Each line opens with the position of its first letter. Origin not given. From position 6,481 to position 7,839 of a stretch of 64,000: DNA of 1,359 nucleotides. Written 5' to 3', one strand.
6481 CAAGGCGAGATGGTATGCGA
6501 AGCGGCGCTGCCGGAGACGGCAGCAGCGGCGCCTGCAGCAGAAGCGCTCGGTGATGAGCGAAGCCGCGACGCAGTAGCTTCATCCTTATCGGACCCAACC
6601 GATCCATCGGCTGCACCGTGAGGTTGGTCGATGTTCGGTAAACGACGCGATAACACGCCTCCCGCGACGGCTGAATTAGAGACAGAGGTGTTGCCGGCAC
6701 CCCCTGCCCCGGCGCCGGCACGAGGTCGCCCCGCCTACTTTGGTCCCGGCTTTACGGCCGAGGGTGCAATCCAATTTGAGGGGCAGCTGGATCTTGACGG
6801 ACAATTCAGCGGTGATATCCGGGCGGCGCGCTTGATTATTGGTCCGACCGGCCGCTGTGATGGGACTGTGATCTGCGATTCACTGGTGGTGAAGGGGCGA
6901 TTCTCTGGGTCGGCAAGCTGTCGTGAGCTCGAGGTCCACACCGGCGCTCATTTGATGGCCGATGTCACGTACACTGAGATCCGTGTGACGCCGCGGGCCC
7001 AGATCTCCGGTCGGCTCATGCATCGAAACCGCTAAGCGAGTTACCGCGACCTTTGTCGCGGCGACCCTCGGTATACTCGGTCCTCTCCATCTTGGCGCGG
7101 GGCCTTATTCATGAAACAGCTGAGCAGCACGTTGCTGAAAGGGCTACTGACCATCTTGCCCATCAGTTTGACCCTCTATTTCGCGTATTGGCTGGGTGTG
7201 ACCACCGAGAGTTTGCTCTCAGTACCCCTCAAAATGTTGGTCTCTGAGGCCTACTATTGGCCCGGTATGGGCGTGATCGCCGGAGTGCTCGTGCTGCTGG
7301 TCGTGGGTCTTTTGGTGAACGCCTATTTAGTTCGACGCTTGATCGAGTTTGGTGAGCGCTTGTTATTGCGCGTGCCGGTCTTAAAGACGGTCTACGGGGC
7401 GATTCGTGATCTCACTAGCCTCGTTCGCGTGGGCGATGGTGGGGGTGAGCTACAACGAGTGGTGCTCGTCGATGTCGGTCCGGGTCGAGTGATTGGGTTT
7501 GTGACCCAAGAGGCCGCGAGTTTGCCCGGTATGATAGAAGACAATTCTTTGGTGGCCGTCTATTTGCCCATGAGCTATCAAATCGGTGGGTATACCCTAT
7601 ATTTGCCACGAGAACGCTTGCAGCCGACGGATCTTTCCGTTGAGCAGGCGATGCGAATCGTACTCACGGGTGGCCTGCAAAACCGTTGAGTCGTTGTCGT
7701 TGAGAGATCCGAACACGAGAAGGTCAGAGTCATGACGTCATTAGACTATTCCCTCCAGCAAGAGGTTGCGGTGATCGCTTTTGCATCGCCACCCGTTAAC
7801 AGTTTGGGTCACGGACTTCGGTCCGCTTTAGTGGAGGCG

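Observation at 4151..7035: Six bactofilin paralogues arranged as a tandemly duplicated three-gene module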

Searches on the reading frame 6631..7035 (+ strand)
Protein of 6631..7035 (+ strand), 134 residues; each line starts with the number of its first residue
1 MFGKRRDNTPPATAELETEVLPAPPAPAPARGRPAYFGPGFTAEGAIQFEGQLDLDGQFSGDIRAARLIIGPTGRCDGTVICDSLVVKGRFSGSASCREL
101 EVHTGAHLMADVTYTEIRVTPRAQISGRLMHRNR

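Call 3: search_protein_families(library=pfam, proteins=[window:6631-7035:+], max_evalue=1)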
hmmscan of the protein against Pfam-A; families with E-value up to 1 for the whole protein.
window:6631-7035:+ (134 aa): 1 family
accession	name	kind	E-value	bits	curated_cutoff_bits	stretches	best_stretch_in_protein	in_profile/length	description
PF04519.19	Bactofilin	-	1.7e-20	73.5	27.9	1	37-129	3-97/98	Polymer-forming cytoskeletal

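Call 4: search_protein_families(library=ncbifam, proteins=[window:6631-7035:+], max_evalue=1)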
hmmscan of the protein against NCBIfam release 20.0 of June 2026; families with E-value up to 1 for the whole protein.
window:6631-7035:+ (134 aa): 0 families

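Call 47: find_homologous_proteins(query=A5, max_evalue=0.001)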
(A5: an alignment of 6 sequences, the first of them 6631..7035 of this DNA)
Query A5 (6 sequences) (134 aa, profile of the alignment): 47 proteins with E <= 0.001 among 4467 candidates.
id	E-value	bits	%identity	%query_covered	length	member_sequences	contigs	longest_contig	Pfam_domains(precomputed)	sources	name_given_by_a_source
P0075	8.6e-67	241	84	100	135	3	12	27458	PF04519.20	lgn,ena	-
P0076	2.5e-65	237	43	99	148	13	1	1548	PF04519.20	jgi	jgi:cytoskeletal protein CcmA (bactofilin family)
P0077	1.0e-64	235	39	99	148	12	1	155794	PF04519.20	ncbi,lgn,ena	-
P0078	4.0e-63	229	76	100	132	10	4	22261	PF04519.20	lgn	-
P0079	3.9e-61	223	78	100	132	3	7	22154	PF04519.20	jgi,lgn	jgi:cytoskeletal protein CcmA (bactofilin family)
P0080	2.9e-59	217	73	100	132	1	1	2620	PF04519.20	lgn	-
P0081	3.0e-58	214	74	100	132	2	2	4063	PF04519.20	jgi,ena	jgi:cytoskeletal protein CcmA (bactofilin family)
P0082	1.0e-57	212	47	83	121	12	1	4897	PF04519.20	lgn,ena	-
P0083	1.3e-57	212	71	100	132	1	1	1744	PF04519.20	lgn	-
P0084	1.5e-53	198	69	100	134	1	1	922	PF04519.20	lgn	-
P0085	7.8e-47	177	38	99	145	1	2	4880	PF04519.20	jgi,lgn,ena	jgi:cytoskeletal protein CcmA (bactofilin family)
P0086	3.7e-34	136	35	64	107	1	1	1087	PF04519.20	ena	-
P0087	6.6e-30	122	52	49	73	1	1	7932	PF04519.20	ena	-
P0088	8.7e-29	118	36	55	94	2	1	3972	PF04519.20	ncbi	-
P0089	4.8e-27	113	40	45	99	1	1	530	PF04519.20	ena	-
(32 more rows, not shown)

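Call 53: find_encoding_contigs(protein=P0081, flank=5000, max_places=3)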
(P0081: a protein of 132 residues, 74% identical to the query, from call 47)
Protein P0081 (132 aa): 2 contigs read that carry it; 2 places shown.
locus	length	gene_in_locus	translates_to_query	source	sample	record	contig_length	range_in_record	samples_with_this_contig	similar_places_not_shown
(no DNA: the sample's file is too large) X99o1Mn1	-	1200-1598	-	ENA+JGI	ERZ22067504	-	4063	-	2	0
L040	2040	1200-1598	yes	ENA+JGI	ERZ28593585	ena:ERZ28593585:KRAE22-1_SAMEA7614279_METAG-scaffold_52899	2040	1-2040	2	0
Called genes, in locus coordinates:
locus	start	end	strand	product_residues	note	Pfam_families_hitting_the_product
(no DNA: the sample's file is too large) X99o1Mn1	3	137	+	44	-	?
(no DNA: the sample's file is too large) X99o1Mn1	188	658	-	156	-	PF04519:Bactofilin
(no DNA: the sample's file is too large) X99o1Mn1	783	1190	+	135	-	PF04519:Bactofilin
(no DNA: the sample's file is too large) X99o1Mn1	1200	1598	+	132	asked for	PF04519:Bactofilin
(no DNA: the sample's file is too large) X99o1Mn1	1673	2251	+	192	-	PF04367:DUF502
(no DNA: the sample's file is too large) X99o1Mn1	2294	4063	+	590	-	?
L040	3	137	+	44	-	?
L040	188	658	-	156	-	PF04519:Bactofilin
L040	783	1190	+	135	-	PF04519:Bactofilin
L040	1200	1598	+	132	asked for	PF04519:Bactofilin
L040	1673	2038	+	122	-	?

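Call 73: find_related_loci(query=A5, collection=metagenome_contigs, flank=6000)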
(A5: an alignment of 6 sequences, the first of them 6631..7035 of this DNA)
Query A5 (134 aa) in metagenome_contigs; peptide patterns used: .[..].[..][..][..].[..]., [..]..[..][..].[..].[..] (x = any residue, [..] = any of these).
216 stretches matched a pattern; 2 encode a relative of the query (tblastn E <= 1e-3); 2 distinct loci.
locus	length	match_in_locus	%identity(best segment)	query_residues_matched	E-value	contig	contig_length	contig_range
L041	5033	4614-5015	100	1-134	1e-89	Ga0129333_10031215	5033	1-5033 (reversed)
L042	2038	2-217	100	63-134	2e-46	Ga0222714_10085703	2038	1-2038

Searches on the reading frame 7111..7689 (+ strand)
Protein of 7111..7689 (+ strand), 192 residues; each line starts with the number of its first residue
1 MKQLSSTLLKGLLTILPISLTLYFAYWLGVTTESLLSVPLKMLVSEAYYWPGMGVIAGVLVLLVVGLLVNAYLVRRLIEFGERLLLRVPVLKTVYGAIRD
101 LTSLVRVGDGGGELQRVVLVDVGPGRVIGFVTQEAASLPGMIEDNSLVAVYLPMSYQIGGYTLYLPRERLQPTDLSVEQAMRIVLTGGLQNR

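Call 72: search_protein_families(library=pfam, proteins=[window:7111-7689:+], max_evalue=0.01)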
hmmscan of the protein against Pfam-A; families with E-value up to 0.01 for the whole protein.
window:7111-7689:+ (192 aa): 1 family
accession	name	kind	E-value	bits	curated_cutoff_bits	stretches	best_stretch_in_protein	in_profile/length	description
PF04367.18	DUF502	-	2.2e-24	85.8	23.8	1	57-160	2-107/107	Protein of unknown function (DUF502)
